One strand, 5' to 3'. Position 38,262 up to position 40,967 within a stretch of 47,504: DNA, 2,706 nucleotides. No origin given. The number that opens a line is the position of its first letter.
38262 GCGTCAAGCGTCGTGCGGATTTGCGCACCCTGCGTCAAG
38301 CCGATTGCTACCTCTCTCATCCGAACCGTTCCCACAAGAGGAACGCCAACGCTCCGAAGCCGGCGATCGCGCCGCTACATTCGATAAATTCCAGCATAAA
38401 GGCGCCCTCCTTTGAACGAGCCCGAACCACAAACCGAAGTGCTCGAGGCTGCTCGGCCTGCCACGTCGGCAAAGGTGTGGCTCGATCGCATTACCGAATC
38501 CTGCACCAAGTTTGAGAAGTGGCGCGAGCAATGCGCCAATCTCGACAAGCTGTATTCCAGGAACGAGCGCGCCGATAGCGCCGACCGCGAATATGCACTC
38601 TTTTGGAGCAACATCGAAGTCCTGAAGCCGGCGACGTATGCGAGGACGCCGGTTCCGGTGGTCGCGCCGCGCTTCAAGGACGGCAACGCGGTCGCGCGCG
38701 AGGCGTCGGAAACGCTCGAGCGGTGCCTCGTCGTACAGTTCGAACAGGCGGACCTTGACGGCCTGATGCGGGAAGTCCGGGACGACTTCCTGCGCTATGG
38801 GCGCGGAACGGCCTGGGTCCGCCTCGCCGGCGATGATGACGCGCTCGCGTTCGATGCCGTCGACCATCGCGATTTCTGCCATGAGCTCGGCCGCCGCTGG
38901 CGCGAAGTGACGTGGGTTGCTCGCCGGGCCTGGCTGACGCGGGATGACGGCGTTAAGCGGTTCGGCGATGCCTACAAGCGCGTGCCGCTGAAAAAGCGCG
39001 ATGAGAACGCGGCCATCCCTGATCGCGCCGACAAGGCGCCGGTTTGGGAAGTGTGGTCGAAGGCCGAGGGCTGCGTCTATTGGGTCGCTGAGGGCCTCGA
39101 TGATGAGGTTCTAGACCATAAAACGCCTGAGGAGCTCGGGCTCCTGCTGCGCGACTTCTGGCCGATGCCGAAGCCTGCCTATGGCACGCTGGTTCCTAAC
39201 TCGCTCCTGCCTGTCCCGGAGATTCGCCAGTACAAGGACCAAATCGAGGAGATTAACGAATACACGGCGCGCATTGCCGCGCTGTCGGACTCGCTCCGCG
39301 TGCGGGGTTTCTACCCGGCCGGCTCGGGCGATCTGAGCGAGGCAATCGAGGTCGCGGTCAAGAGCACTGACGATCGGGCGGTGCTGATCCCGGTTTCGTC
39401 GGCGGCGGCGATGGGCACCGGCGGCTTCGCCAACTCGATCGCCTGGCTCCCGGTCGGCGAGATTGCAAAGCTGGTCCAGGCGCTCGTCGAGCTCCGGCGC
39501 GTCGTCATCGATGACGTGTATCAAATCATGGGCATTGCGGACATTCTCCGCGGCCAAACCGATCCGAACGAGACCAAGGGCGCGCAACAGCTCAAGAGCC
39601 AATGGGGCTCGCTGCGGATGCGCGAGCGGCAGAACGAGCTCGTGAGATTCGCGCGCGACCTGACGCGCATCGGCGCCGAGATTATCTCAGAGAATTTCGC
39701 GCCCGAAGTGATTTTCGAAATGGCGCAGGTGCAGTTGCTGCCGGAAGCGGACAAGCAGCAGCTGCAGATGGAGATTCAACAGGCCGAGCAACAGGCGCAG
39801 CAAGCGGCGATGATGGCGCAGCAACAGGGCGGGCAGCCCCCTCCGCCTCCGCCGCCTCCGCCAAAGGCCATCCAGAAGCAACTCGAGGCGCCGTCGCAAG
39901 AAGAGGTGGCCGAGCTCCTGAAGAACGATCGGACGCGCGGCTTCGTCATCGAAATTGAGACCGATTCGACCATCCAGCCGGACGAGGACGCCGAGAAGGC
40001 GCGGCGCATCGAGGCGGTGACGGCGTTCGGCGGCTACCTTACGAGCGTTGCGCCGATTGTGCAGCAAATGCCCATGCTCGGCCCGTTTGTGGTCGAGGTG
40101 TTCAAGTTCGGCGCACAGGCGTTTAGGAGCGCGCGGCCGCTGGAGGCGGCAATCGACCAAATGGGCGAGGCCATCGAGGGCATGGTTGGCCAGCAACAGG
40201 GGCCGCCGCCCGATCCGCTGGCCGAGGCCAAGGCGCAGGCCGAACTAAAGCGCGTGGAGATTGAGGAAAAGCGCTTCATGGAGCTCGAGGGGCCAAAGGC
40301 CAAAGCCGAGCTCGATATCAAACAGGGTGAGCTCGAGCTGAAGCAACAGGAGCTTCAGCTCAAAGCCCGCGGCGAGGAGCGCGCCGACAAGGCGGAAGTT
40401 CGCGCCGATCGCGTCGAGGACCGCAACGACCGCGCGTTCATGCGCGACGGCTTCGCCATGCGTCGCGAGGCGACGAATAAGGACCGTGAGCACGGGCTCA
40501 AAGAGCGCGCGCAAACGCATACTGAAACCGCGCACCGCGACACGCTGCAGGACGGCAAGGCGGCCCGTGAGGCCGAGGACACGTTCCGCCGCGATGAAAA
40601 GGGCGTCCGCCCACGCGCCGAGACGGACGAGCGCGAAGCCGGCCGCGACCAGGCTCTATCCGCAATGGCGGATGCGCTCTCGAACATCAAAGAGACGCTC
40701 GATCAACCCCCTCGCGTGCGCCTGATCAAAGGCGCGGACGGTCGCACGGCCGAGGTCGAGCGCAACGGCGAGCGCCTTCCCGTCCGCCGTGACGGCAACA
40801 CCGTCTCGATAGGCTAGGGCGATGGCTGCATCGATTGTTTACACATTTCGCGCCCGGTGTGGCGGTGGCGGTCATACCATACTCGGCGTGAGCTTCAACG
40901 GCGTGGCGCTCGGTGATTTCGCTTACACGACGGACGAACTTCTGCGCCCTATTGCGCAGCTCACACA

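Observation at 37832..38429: Three-ORF antisense cassette between terminase and portal, with a duplicated translation-initiation region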

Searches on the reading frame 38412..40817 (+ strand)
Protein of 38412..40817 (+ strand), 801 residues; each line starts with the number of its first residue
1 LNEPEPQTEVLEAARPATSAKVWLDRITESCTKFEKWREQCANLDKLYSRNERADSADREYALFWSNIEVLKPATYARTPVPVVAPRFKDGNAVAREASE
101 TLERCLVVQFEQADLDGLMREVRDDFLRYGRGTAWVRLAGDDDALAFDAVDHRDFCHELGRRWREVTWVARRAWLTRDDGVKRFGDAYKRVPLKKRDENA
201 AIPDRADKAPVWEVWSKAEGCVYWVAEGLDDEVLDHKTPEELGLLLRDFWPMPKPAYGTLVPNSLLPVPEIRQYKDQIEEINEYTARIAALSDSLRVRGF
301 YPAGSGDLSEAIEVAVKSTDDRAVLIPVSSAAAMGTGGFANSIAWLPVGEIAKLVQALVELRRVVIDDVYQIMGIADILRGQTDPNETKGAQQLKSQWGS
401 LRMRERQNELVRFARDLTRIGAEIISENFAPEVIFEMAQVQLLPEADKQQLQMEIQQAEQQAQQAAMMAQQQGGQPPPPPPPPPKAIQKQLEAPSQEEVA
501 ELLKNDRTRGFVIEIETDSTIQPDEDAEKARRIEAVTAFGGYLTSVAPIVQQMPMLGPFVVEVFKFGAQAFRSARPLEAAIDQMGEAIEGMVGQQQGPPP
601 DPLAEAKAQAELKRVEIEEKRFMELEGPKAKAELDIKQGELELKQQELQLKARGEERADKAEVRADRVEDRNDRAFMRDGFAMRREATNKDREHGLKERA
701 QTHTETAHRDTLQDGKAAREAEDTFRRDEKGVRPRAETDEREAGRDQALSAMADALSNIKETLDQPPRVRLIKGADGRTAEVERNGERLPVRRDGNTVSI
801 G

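Call 7: search_protein_families(library=pfam, proteins=[window:38412-40817:+], max_evalue=1)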
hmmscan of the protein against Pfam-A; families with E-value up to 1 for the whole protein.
window:38412-40817:+ (801 aa): 2 families
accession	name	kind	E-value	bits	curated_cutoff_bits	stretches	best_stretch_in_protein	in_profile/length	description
PF22812.1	CR_prot_dom_plant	-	0.12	13.3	34.1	1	476-497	8-29/71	Plant cysteine-rich protein domain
PF16101.10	PRIMA1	-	0.23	11.7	38.6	1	455-490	46-81/158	Proline-rich membrane anchor 1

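Call 8: search_protein_families(library=phrogs, proteins=[window:38412-40817:+], max_evalue=0.1)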
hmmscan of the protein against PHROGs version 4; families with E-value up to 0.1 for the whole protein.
window:38412-40817:+ (801 aa): 1 family
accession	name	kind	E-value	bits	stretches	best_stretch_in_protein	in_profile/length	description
phrog_12082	-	head and packaging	1.7e-193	645.9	2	144-675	175-699/715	portal protein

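Call 11: search_dna_similar(query=window:38412-40817:+, collection=phages, mode=protein, max_rows=30)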
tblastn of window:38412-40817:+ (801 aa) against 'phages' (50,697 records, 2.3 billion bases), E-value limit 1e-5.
Records with a match: 51; places in all: 51; records where one place covers at least 80% of the query: 0.
Best place of each record, by identity: <60% 51.
By first word of the organism name: Brucella 41; Myxococcus 3; Bacteriophage 2; Rhizobium 1; Bradyrhizobium 1; Microcystis 1; Ruegeria 1; Stenotrophomonas 1.
By host as written in the record: Brucella abortus S19 14; Brucella sp. 6; Brucella abortus 141 5; Brucella abortus 4; Brucella melitensis 16M 2; brucella abortus 141 2; Brucella abortus 544 2; Myxococcus xanthus strain DK883 2; and 13 more.
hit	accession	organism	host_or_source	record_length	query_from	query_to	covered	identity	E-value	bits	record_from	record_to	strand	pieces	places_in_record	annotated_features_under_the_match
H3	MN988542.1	Rhizobium phage RHph_I3_18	Rhizobium phaseoli I3_18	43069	19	602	67%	46.5%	2e-120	492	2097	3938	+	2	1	hypothetical protein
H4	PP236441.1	Brucella phage NMY-2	Brucella abortus 45/20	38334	1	627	72%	38.5%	2e-98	406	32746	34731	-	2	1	putative portal protein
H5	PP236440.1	Brucella phage NMY-1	Brucella melitensis Isfahan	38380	1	627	72%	38.5%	2e-98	406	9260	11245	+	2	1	putative portal protein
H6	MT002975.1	Brucella phage EF4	Brucella abortus S19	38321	1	627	72%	38.5%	3e-98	405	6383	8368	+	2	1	putative portal protein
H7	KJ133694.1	Brucella phage 141_19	Brucella abortus S19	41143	1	627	72%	38.5%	3e-98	405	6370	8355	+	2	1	putative portal protein | terminator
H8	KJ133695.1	Brucella phage 141_141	Brucella abortus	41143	1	627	72%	38.5%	3e-98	405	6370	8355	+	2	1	terminator | putative portal protein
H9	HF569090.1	Brucella phage R/C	Brucella sp.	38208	1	627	72%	38.5%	4e-98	405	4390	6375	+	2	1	R/C_ORF07: putative portal protein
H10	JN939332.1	Brucella phage Pr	Brucella melitensis 16M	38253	1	627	72%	38.5%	4e-98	405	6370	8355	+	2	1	putative portal protein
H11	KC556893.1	Brucella phage Bk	Brucella melitensis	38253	1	627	72%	38.5%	4e-98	405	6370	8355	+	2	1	putative portal protein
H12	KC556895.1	Brucella phage R/C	Brucella canis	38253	1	627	72%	38.5%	4e-98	405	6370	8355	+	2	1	putative portal protein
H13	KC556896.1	Brucella phage S708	Brucella suis S708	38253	1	627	72%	38.5%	4e-98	405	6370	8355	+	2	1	putative portal protein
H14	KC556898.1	Brucella phage Wb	Brucella abortus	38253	1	627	72%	38.5%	4e-98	405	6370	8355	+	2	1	putative portal protein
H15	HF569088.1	Brucella phage Bk2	Brucella sp.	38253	1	627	72%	38.5%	4e-98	405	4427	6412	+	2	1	Bk2_ORF07: putative portal protein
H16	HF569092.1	Brucella phage Wb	Brucella sp.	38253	1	627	72%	38.5%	4e-98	405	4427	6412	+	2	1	Wb_ORF07: putative portal protein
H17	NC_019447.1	Brucella phage Pr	Brucella melitensis 16M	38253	1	627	72%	38.5%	4e-98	405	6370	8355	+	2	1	portal protein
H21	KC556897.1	Brucella phage Tb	Brucella abortus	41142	1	627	72%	38.5%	4e-98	405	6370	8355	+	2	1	putative portal protein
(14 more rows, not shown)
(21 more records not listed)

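Call 12: get_annotated_region(hit=H21, flank=3500)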
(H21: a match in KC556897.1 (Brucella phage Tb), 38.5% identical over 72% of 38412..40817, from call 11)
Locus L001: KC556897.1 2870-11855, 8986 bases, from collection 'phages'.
description: Brucella phage Tb, complete genome.
organism: Brucella phage Tb (NCBI taxid 1133292)
taxonomy: Viruses; Duplodnaviria; Heunggongvirae; Uroviricota; Caudoviricetes; Perisivirus; Perisivirus Tb
host: Brucella abortus; source: -; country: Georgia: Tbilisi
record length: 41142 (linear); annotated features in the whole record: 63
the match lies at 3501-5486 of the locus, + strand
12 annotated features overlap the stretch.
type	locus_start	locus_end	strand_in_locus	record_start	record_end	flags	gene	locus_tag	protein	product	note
CDS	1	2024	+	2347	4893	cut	-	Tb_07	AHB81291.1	putative terminase large subunit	intein present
CDS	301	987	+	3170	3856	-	-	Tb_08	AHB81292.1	putative HNH endonuclease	intein-encoded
CDS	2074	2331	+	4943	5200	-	-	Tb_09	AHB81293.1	hypothetical protein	-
CDS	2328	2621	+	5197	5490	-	-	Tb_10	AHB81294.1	hypothetical protein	-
CDS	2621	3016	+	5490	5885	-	-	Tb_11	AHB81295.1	hypothetical protein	-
regulatory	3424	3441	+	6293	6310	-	-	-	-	terminator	-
CDS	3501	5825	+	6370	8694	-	-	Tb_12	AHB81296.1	putative portal protein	-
CDS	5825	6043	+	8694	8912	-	-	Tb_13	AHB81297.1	hypothetical protein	-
CDS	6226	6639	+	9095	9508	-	-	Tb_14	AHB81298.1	hypothetical protein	-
CDS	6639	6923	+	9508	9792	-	-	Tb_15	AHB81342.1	hypothetical protein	-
CDS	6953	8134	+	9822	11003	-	-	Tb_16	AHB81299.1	structural protein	-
CDS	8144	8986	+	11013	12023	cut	-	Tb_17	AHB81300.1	major head protein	-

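Call 13: get_annotated_region(hit=H3, flank=3500)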
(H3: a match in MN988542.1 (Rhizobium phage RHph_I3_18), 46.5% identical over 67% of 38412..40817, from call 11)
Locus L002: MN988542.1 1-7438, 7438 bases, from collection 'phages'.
description: Rhizobium phage RHph_I3_18, complete genome.
organism: Rhizobium phage RHph_I3_18 (NCBI taxid 2509732)
taxonomy: Viruses; Duplodnaviria; Heunggongvirae; Uroviricota; Caudoviricetes
host: Rhizobium phaseoli I3_18; source: agricultural lands; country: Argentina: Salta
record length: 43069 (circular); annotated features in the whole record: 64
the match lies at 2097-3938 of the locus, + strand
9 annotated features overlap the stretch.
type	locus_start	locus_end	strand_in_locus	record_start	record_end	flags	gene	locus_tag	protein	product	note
CDS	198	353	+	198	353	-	-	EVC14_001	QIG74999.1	DUF3309 domain-containing protein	-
CDS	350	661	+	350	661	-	-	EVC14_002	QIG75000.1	hypothetical protein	-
CDS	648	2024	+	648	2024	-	-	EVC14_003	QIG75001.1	terminase large subunit protein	-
CDS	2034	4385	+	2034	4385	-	-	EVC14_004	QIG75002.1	hypothetical protein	-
CDS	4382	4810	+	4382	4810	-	-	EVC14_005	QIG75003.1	hypothetical protein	-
CDS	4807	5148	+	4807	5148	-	-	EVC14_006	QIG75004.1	hypothetical protein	-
CDS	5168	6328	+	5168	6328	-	-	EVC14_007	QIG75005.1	hypothetical protein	-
CDS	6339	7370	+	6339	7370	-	-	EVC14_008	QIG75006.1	hypothetical protein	-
CDS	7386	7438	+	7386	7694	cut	-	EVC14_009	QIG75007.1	hypothetical protein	-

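Call 14: find_related_loci(query=window:38412-40817:+, collection=viral_contigs, flank=4000)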
Query window:38412-40817:+ (801 aa) in viral_contigs; peptide patterns used: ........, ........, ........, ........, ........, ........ (x = any residue, [..] = any of these).
22 stretches matched a pattern; 22 encode a relative of the query (tblastn E <= 1e-3); 22 distinct loci.
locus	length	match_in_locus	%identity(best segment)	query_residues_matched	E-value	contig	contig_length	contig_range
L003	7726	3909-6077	52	17-782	0e+0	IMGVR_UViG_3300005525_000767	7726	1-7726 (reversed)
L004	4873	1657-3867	52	1-782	0e+0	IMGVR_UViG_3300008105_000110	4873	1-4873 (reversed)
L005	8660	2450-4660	52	1-782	0e+0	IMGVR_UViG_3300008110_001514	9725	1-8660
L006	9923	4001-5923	57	23-655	0e+0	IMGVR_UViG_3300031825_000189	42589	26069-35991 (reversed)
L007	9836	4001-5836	60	23-644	0e+0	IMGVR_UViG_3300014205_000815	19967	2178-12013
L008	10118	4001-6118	53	5-724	0e+0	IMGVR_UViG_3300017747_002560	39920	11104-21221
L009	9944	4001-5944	53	19-665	0e+0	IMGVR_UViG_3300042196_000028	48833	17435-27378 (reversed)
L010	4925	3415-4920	61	17-552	0e+0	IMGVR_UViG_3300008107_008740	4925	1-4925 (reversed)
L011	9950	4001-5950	55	1-638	0e+0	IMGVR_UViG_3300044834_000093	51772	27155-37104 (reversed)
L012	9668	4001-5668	53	18-639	0e+0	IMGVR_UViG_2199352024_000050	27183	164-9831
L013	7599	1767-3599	53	17-642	0e+0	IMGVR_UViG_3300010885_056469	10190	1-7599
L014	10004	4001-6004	53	12-695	0e+0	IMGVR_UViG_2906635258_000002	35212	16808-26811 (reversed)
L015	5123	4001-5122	65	17-395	8e-164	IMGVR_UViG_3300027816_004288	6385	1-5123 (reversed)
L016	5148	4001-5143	62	1-388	4e-156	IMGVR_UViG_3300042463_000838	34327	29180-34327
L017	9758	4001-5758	45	34-594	6e-152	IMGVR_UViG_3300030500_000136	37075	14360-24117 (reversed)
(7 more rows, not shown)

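Call 15: find_related_loci(query=window:38412-40817:+, collection=genome_contigs, flank=4000)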
Query window:38412-40817:+ (801 aa) in genome_contigs; peptide patterns used: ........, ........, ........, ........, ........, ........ (x = any residue, [..] = any of these).
54 stretches matched a pattern; 2 encode a relative of the query (tblastn E <= 1e-3); 2 distinct loci.
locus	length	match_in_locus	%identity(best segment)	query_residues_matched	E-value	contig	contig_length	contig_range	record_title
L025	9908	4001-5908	58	20-649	0e+0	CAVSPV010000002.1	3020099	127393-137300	MAG: uncultured Alphaproteobacteria bacterium isolate MFD01275.bin.2.60 genome assembly, contig: contig_5551, whole geno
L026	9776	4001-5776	44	34-599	6e-155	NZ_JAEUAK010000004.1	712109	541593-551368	Rhizobium mesosinicum strain HU56 NODE_HU56_4, whole genome shotgun sequence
